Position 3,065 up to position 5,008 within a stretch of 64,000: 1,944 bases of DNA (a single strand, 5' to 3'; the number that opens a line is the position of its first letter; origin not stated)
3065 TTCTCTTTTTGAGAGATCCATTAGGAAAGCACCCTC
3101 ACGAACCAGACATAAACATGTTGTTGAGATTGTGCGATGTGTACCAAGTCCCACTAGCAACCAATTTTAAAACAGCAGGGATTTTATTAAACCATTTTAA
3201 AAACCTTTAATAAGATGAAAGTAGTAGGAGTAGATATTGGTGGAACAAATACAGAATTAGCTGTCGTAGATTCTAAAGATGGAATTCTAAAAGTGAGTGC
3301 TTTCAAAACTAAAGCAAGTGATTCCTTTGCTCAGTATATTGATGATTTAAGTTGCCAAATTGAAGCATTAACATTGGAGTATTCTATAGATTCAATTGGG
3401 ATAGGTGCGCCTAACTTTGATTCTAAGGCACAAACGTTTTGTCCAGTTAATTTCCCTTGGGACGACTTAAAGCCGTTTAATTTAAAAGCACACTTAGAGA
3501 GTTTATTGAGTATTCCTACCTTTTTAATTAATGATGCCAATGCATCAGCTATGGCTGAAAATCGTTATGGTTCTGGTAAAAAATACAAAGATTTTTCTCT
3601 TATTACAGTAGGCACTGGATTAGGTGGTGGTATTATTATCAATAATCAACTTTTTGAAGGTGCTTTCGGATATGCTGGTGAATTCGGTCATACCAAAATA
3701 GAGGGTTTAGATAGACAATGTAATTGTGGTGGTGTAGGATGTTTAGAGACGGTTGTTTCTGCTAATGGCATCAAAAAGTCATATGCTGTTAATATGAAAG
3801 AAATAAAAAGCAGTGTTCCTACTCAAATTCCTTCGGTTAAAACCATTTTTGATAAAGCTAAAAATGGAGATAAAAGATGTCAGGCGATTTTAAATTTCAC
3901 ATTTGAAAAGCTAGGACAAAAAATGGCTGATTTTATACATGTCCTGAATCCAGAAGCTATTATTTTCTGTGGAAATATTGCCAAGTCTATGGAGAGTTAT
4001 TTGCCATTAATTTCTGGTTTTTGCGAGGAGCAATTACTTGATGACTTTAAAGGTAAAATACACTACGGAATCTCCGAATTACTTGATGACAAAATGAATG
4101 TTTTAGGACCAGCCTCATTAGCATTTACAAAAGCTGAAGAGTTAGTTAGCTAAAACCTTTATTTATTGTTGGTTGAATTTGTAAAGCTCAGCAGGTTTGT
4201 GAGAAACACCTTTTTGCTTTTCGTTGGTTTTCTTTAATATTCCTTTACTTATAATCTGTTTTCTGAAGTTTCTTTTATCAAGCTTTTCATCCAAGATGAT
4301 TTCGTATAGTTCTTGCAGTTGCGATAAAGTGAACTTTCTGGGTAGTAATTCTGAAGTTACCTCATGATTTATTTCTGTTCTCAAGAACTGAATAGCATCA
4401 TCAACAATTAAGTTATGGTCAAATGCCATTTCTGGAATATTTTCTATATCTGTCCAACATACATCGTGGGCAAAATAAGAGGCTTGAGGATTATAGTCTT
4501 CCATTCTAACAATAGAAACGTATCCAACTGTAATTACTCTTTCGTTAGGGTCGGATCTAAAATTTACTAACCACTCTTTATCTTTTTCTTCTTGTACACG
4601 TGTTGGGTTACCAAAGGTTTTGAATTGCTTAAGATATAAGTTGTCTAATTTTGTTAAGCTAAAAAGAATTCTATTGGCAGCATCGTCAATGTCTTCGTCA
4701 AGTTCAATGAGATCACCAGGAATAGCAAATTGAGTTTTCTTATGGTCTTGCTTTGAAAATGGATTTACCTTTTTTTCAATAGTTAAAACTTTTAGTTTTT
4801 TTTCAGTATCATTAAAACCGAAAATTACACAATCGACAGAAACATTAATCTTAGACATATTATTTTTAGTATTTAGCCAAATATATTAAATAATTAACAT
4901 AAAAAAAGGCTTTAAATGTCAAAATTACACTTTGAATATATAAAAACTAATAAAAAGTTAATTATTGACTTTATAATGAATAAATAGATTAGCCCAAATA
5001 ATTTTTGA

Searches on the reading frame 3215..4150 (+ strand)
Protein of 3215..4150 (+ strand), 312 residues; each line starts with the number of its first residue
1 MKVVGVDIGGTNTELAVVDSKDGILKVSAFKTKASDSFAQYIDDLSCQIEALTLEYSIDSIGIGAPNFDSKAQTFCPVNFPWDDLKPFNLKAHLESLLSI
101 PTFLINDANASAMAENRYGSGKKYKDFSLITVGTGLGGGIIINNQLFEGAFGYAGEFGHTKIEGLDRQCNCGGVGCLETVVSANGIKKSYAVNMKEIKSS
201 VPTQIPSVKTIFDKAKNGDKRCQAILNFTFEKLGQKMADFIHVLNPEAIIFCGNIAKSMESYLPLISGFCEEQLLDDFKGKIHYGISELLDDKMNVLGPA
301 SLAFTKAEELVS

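Call 3: search_protein_families(library=pfam, proteins=[window:3215-4150:+], max_evalue=0.01)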
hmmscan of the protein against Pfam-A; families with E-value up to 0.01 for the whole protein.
window:3215-4150:+ (312 aa): 2 families
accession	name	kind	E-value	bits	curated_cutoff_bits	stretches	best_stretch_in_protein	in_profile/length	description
PF00480.26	ROK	-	1.1e-52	179.8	22.9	1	4-303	2-291/294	ROK family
PF02685.22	Glucokinase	-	7.6e-10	38.7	22.1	1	7-263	4-270/314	Glucokinase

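Call 4: search_protein_families(library=ncbifam, proteins=[window:3215-4150:+], max_evalue=0.01)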
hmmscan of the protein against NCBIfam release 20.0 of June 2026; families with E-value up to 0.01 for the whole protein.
window:3215-4150:+ (312 aa): 16 families
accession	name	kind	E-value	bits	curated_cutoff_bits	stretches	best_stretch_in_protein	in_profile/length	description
TIGR00744.1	ROK_glcA_fam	subfamily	3.8e-45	154.5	260.35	1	4-257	1-263/318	ROK family glucokinase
NF047937.1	TransRegNagC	equivalog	1.9e-39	136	650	1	81-291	162-373/399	DNA-binding transcriptional regulator NagC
NF003461.0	PRK05082.1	subfamily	2.5e-37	128.9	283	1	1-272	1-259/291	N-acetylmannosamine kinase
NF047821.1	NactlManKinNanK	equivalog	8.6e-35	120.7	450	1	1-270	1-257/288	N-acetylmannosamine kinase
NF049930.1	TransRegMlc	equivalog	4.9e-32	111.7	530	1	78-285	165-373/405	sugar metabolism global transcriptional regulator Mlc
NF007251.0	PRK09698.1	equivalog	2.9e-30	105.6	253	1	3-258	8-251/304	allose kinase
NF042998.1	bglucokin_BglK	equivalog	3.2e-27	95.5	550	1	1-257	1-246/291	beta-glucoside kinase BglK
NF007108.0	PRK09557.1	equivalog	4.8e-24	85.2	443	1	4-258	4-258/303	fructokinase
NF009835.0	PRK13310.1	equivalog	1.5e-23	83.5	380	1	5-256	4-256/303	N-acetylglucosamine kinase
NF045551.1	GK_Pyrobac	equivalog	5.3e-23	81.7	500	1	3-258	2-238/294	ATP-dependent glucokinase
NF045942.1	PolPhglucPhase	equivalog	1.8e-15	57.4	250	1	4-165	3-159/242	polyphosphate--glucose phosphotransferase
NF009836.0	PRK13311.1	equivalog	3.9e-14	52.5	551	1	4-191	3-199/256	N-acetyl-D-glucosamine kinase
NF045550.1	FrctkaseScrK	equivalog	2.4e-10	40.3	400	1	6-169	8-166/293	fructokinase ScrK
NF001416.0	PRK00292.1-3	equivalog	4e-06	26.2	383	1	6-166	16-179/339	glucokinase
NF001415.0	PRK00292.1-2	equivalog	0.00057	19.2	333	0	5-214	6-234/346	glucokinase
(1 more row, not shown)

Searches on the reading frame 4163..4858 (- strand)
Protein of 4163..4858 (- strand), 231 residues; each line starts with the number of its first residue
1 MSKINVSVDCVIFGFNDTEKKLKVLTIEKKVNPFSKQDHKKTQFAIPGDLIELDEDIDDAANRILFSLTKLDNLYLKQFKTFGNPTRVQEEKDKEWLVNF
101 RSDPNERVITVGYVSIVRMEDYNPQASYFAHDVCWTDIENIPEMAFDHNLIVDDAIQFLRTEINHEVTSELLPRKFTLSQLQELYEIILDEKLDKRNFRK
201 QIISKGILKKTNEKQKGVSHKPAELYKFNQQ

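Call 3: search_protein_families(library=pfam, proteins=[window:4163-4858:-], max_evalue=0.01)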
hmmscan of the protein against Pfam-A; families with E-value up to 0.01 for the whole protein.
window:4163-4858:- (231 aa): 3 families
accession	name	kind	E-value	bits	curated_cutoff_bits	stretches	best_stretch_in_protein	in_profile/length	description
PF21906.2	NrtR_WHD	-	1.3e-26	92.9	27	1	170-228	3-61/61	NrtR DNA-binding winged helix domain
PF19368.5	AraR_C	-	3e-11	43.9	23.8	1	167-230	4-68/82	AraR C-terminal winged HTH domain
PF00293.34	NUDIX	-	0.00048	20.6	21.1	1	6-111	4-102/134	NUDIX domain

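Call 4: search_protein_families(library=ncbifam, proteins=[window:4163-4858:-], max_evalue=0.01)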
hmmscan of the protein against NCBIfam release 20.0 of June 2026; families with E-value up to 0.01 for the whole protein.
window:4163-4858:- (231 aa): 1 family
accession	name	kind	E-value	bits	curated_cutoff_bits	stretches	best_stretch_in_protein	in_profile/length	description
NF050029.2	TransRepNtr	equivalog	2e-30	106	400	1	6-230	22-227/245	ADPR responsive transcriptional repressor NtrR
